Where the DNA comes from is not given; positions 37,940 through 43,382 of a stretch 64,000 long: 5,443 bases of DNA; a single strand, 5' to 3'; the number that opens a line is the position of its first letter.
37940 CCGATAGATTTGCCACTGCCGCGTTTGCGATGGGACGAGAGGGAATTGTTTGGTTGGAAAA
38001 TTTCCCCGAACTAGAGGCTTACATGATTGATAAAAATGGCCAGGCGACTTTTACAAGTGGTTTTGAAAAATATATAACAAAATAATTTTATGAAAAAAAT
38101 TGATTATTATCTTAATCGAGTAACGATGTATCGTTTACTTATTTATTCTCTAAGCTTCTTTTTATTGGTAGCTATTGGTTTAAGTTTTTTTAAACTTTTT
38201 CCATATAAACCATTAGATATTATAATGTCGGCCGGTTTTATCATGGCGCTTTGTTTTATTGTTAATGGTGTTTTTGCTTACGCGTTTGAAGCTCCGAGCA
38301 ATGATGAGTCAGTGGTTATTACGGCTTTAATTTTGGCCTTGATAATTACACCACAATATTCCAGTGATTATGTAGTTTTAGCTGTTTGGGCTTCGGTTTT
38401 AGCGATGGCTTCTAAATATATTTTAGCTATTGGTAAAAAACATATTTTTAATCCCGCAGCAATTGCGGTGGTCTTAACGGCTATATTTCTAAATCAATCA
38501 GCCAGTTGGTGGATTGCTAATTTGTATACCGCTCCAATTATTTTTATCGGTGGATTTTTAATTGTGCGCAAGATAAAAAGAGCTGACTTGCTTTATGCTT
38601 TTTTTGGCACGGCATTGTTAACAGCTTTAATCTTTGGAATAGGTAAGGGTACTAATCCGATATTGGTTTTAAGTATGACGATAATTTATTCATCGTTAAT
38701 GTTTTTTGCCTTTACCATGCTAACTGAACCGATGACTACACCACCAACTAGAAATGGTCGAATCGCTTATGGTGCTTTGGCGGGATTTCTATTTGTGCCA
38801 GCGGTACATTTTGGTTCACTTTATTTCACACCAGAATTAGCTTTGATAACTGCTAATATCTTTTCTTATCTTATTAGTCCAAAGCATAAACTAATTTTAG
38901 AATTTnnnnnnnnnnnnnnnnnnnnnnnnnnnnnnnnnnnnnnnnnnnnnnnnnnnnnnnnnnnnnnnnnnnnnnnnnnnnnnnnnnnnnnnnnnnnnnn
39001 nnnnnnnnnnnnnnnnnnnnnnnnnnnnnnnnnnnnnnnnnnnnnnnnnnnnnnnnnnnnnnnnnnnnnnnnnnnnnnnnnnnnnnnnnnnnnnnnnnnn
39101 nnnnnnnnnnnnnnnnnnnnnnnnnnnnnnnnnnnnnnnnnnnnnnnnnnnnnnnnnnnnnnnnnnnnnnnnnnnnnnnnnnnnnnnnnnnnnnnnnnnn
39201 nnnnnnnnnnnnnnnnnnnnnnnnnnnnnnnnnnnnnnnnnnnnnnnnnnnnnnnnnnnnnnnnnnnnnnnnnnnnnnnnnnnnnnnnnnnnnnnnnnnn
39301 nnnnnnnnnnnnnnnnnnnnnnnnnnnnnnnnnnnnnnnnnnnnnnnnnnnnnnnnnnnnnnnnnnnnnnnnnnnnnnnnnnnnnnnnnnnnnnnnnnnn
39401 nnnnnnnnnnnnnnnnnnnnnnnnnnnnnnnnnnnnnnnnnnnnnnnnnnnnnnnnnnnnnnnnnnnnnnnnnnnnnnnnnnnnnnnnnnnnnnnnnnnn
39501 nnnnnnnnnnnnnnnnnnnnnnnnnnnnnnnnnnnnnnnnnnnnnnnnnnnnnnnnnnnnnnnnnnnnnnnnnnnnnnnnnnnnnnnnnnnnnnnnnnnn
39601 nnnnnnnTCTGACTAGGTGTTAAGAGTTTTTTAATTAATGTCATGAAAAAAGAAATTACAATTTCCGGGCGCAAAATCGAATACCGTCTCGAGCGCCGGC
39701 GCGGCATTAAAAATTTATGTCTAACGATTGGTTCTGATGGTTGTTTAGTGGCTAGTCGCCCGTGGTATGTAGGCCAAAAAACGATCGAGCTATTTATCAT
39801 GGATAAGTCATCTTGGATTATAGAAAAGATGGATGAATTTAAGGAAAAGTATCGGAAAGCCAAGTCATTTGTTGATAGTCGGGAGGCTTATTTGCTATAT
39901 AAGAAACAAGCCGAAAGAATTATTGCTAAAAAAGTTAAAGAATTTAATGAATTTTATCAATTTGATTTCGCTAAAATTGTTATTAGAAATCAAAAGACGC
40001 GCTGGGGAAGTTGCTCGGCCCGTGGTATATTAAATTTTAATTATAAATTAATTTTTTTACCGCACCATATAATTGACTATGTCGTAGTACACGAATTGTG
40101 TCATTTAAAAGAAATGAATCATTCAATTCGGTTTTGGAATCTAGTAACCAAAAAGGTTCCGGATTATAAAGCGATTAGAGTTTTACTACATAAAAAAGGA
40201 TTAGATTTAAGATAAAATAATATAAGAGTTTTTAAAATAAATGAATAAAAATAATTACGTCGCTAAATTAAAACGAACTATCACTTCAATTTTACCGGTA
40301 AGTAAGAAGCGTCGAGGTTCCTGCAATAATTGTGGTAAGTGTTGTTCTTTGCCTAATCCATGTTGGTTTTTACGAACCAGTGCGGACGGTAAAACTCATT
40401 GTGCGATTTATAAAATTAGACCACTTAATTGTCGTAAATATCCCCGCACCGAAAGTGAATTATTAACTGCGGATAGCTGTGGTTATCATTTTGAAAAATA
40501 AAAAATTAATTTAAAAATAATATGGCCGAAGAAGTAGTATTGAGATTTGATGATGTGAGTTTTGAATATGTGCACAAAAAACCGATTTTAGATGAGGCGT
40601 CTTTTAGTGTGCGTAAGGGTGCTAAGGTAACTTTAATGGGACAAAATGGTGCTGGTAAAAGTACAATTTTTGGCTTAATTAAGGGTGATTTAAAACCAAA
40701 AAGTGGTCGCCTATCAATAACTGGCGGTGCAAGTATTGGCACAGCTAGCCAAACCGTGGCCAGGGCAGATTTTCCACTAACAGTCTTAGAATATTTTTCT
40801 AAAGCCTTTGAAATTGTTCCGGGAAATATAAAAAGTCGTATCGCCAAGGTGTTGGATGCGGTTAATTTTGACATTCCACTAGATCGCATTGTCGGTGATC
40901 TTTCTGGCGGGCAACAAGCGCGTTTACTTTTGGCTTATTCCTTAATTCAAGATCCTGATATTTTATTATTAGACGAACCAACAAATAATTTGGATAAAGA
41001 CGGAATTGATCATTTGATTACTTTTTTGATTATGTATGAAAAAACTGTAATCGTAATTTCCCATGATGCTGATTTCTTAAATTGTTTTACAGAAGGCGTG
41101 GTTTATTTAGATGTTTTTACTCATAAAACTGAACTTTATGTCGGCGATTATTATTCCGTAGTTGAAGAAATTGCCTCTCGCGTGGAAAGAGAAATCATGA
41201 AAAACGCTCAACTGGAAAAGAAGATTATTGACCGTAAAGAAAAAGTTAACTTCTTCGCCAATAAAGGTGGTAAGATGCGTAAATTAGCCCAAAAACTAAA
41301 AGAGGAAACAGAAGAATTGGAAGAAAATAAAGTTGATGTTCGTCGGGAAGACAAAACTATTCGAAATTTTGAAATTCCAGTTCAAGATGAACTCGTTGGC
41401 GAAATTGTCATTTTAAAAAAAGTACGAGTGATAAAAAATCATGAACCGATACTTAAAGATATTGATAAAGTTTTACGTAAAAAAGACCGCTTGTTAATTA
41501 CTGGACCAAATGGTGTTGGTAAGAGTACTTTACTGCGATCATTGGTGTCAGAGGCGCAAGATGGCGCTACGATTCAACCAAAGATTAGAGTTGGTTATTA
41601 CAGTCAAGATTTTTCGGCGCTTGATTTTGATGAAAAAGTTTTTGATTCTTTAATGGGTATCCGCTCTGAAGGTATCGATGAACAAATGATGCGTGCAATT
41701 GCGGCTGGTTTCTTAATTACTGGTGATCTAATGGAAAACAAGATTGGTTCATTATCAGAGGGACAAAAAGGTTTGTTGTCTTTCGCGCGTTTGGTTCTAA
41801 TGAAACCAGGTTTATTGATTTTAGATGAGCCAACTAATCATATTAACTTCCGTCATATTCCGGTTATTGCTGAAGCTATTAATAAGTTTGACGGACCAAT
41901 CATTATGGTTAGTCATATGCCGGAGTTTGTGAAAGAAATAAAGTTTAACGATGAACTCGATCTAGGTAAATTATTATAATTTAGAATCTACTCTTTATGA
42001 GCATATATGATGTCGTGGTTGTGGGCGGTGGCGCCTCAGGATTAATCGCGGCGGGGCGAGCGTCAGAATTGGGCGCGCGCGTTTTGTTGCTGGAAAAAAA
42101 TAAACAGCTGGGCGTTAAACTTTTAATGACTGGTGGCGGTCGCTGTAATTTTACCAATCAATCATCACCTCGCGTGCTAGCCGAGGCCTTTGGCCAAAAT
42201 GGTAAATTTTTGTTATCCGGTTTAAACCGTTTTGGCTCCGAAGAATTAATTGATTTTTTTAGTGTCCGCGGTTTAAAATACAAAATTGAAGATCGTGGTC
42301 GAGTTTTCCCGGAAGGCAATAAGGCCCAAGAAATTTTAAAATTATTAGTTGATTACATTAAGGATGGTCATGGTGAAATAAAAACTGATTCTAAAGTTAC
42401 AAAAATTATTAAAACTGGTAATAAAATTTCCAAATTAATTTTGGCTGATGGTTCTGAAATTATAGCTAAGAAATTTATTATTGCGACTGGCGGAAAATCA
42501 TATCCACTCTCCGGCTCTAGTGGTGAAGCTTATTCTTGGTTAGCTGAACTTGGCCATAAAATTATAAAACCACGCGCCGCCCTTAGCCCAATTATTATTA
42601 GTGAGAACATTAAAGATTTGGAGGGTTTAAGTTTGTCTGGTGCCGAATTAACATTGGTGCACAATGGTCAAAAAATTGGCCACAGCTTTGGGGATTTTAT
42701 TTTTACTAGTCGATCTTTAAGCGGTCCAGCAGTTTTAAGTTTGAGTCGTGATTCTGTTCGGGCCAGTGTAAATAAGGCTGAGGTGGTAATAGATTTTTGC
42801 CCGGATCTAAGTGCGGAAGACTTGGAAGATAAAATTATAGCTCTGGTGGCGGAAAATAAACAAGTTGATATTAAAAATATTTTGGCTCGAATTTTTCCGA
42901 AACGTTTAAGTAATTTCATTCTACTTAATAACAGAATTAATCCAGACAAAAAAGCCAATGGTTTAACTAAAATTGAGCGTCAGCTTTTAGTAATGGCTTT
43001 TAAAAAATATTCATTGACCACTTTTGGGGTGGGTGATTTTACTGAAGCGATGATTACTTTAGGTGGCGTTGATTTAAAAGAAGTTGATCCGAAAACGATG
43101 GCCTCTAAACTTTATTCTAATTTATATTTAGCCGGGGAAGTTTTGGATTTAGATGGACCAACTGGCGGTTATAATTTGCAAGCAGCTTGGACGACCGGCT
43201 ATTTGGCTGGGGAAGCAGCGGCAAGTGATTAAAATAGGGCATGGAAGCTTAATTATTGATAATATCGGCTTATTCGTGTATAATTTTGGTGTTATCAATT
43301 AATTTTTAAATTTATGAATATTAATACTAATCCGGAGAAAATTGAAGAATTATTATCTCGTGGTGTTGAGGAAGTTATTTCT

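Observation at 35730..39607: Minimal flavinylation-dependent transmembrane electron-transfer module with a signal-less ApbE, co-transcribed with malic enzyme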

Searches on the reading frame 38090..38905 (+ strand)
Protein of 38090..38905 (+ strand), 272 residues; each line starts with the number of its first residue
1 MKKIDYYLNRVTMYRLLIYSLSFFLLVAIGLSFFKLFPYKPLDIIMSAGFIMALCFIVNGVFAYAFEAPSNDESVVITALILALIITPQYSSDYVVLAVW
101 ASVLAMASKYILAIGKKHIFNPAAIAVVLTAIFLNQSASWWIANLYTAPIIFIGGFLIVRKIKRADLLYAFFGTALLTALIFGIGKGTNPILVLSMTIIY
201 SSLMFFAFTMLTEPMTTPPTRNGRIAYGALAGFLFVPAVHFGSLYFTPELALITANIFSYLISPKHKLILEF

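Call 34: search_solved_structures(query=window:38090-38900:+, max_evalue=1, show_alignments=3)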
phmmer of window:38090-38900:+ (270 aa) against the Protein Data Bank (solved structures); distinct sequences matched with E-value up to 1: 1.
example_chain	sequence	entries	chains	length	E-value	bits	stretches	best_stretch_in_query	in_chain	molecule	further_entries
8ahx_D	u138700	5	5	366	0.92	12.5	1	150-260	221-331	Ion-translocating oxidoreductase complex subunit D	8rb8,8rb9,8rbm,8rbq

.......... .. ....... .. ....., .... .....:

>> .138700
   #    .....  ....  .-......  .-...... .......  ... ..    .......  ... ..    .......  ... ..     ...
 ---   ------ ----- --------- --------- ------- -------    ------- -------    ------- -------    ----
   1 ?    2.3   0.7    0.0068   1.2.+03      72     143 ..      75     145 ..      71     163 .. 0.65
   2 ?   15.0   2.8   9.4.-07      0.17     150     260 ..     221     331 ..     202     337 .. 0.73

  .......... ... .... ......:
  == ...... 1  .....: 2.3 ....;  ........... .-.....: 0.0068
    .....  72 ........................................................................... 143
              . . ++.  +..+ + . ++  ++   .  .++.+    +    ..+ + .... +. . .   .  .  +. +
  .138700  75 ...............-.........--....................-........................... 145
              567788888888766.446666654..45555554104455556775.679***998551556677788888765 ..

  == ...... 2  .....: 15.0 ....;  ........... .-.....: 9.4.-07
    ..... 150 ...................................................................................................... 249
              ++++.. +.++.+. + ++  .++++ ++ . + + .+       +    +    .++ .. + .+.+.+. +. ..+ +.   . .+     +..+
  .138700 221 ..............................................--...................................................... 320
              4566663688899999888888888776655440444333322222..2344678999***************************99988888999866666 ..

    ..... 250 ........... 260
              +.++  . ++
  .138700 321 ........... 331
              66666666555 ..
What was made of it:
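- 38090..38884 (+): RnfD/NqrB-like polytopic membrane domain of the fusion (residues ~1-265). Lacks the flavinylated-Thr loop. Contains the conserved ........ (38438-38461) and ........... (38717-38749) blocks. About 75 residues of RnfD (146-220 of 8ahx_D) have no counterpart (call 34).
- On NQR/RNF-like flavinylation-associated system: The segment corresponding to RnfD 146-220 is absent (call 34).
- About 75 residues of RnfD have no counterpart here: call 34.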

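Call 51: predict_structure(alignment_id=A3)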
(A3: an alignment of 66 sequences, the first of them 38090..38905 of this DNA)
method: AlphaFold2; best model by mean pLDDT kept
length: 272 residues; sequences in the alignment: 66
mean_pLDDT: 89.1   pTM: 0.87
mean pLDDT of the five models: 89.1, 88.2, 87.5, 86.5, 85.6
residues with pLDDT >= 90: 180; 70-90: 75; 50-70: 11; < 50: 6
segments of 3 or more residues with pLDDT < 50: 267-272
pLDDT, mean of each block of 10 residues (from residue 1): 88 93 97 92 95 97 89 94 92 89 91 67 89 88 93 94 93 97 94 92 93 81 94 93 87 88 58 36
secondary structure, 60 per line:
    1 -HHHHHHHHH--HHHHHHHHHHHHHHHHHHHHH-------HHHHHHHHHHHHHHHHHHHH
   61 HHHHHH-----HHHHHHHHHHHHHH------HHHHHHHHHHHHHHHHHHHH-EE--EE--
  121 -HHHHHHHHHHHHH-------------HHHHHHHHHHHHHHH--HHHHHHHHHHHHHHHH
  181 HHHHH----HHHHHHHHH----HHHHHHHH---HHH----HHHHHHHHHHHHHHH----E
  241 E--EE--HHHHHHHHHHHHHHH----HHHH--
elements in order: H2-10 H13-33 H41-66 H72-85 H92-111 H122-134 H148-162 H165-185 H190-198 H203-210 H221-235 H248-262 H267-270
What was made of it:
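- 38090..38884 (+): AF2 model of this half: pLDDT 89.1 (call 51).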

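Call 53: fold_search(model_id=the predicted structure, library=pdb)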
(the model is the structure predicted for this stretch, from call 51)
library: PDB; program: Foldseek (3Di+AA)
matches with E <= 10: 119; with E <= 0.001: 15
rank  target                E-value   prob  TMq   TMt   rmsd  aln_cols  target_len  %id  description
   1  9eri_D                1.0e-06  1.00  0.69  0.60   5.2       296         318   17  Cryo-EM structure of sodium pumping Rnf complex from Acetobacterium woodii bound to NADH (released 2025-03-05)
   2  8ahx_D                3.8e-06  1.00  0.70  0.56   6.7       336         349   17  Cryo-EM structure of the nitrogen-fixation associated NADH:ferredoxin oxidoreductase RNF from Azotobacter vinelandii (released 2023-11-01)
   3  8rbq_D                6.8e-06  1.00  0.71  0.64   4.8       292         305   20  Cryo-EM structure of the NADH:ferredoxin oxidoreductase RNF from Azotobacter vinelandii, dithionite reduced (released 2024-06-26)
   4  7xk3_B                4.8e-05  1.00  0.58  0.42   5.6       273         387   18  Cryo-EM structure of Na+-pumping NADH-ubiquinone oxidoreductase from Vibrio cholerae, state 1 (released 2022-07-20)
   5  9uuu_B                7.4e-05  1.00  0.57  0.42   6.6       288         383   19  Cryo-EM structure of Na+-translocating NADH-ubiquinone oxidoreductase from Vibrio cholerae reduced by NADH (released 2025-06-25)
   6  8a1x_B                1.1e-04  1.00  0.55  0.39   5.7       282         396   19  Sodium pumping NADH-quinone oxidoreductase with inhibitor DQA (released 2023-06-14)
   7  7xk6_B                1.2e-04  1.00  0.56  0.39   5.9       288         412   19  Cryo-EM structure of Na+-pumping NADH-ubiquinone oxidoreductase from Vibrio cholerae, with aurachin D-42 (released 2022-07-20)
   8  9ud3_B                1.2e-04  1.00  0.56  0.41   6.2       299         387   18  Cryo-EM structure of Na+-translocating NADH-ubiquinone oxidoreductase NqrB-T236Y mutant from Vibrio cholerae (released 2025-06-25)
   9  9lrr_B                1.4e-04  1.00  0.56  0.39   6.1       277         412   18  Cryo-EM structure of Na+-translocating NADH-ubiquinone oxidoreductase NqrB-G141A mutant from Vibrio cholerae with boun (released 2025-04-23)
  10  8ad0_B                1.6e-04  1.00  0.57  0.42   5.2       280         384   18  X-ray structure of Na+-NQR from Vibrio cholerae in different conformation at 3.1 A (released 2023-07-12)
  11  7zc6_D                2.9e-04  1.00  0.69  0.63   4.4       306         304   18  Na+ - translocating ferredoxin: NAD+ reductase (Rnf) of C. tetanomorphum (released 2022-09-28)
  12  8a1t_B                3.5e-04  1.00  0.51  0.37   6.1       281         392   18  Sodium pumping NADH-quinone oxidoreductase (released 2023-06-14)
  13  8evu_B                3.8e-04  1.00  0.57  0.39   5.3       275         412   18  Cryo EM structure of Vibrio cholerae NQR (released 2022-11-16)
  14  8acw_B                4.0e-04  1.00  0.53  0.39   5.6       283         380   19  X-ray structure of Na+-NQR from Vibrio cholerae at 3.4 A resolution (released 2023-07-12)
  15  8a1v_B                7.0e-04  1.00  0.51  0.37   6.2       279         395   18  Sodium pumping NADH-quinone oxidoreductase with substrate Q2 (released 2023-06-14)
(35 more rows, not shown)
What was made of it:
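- Tried and rejected: I re-modelled residues 1-272 alone, and RnfD/NqrB then came out cleanly (calls 51, 53).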

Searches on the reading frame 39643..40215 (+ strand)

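Call 3: search_protein_families(library=pfam, proteins=[window:39643-40215:+], max_evalue=0.01)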
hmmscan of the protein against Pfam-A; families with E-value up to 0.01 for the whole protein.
window:39643-40215:+ (190 aa): 3 families
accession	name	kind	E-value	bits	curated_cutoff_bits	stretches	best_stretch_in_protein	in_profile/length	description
PF01863.23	YgjP-like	-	1.8e-43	149.4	26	2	85-184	107-206/207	YgjP-like, metallopeptidase domain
PF08325.16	WLM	-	0.00022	21.8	26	1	136-175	75-114/190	WLM domain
PF10263.15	SprT-like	-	0.0012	19.2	25.6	1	97-155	4-72/108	SprT-like family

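Call 4: search_protein_families(library=ncbifam, proteins=[window:39643-40215:+], max_evalue=0.01)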
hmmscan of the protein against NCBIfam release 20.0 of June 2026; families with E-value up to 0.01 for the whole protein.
window:39643-40215:+ (190 aa): 0 families

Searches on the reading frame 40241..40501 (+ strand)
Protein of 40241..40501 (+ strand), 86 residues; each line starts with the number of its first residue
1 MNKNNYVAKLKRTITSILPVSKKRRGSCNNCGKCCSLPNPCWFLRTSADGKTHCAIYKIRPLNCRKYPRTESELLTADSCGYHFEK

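Call 3: search_protein_families(library=pfam, proteins=[window:40241-40501:+], max_evalue=0.01)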
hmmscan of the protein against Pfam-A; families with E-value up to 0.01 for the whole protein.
window:40241-40501:+ (86 aa): 1 family
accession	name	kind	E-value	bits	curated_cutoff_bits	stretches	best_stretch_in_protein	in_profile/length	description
PF03692.20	CxxCxxCC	-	0.00058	21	23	1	40-74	45-77/85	Putative zinc- or iron-chelating domain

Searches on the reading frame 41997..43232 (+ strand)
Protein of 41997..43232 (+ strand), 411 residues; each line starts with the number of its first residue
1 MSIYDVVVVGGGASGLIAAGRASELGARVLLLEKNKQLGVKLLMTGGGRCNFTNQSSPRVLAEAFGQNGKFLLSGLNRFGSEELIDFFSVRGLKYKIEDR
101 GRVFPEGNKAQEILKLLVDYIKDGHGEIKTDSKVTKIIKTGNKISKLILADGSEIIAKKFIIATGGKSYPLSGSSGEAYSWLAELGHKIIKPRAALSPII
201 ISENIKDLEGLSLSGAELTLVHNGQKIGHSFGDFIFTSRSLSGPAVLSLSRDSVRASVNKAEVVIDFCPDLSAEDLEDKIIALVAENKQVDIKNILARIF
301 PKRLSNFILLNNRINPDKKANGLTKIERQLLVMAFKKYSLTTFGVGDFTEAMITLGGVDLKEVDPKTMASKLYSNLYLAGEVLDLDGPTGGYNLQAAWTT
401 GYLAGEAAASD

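Call 28: search_protein_families(library=pfam, proteins=[window:41997-43232:+], max_evalue=0.001)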
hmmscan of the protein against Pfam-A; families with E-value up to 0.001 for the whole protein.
window:41997-43232:+ (411 aa): 12 families
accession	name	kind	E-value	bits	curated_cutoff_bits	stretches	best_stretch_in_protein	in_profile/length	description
PF03486.20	HI0933_like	-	2.8e-83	279.6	50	1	5-406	2-243/244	HI0933-like protein Rossmann domain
PF22780.1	HI0933_like_1st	-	5e-27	95.2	27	1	193-352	1-164/165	HI0933-like protein barrel and H2TH domain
PF12831.13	FAD_oxidored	-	3.8e-11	43.4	27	1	5-165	1-145/416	FAD dependent oxidoreductase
PF00890.30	FAD_binding_2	-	3.5e-10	40.1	20.4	1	5-53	1-49/414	FAD binding domain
PF01134.28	GIDA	-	9e-10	38.6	22.1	1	5-36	1-32/391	Glucose inhibited division protein A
PF01266.30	DAO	-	3.3e-09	37.2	27.9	1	5-39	1-35/353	FAD dependent oxidoreductase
PF07992.20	Pyr_redox_2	-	6.1e-08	32.9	26.1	1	4-177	1-119/291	Pyridine nucleotide-disulphide oxidoreductase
PF13450.12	NAD_binding_8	-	5.5e-06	27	21.9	1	8-39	1-32/68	NAD(P)-binding Rossmann-like domain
PF00070.33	Pyr_redox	-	6.4e-06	27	22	0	6-39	2-35/82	Pyridine nucleotide-disulphide oxidoreductase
PF13738.12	Pyr_redox_3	-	4e-05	23.4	30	0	7-36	1-31/305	Pyridine nucleotide-disulphide oxidoreductase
PF01262.27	AlaDh_PNT_C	-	0.0002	21.3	23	1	5-49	30-74/214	Alanine dehydrogenase/PNT, C-terminal domain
PF01494.25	FAD_binding_3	-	0.00046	19.9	22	1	4-62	2-54/349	FAD binding domain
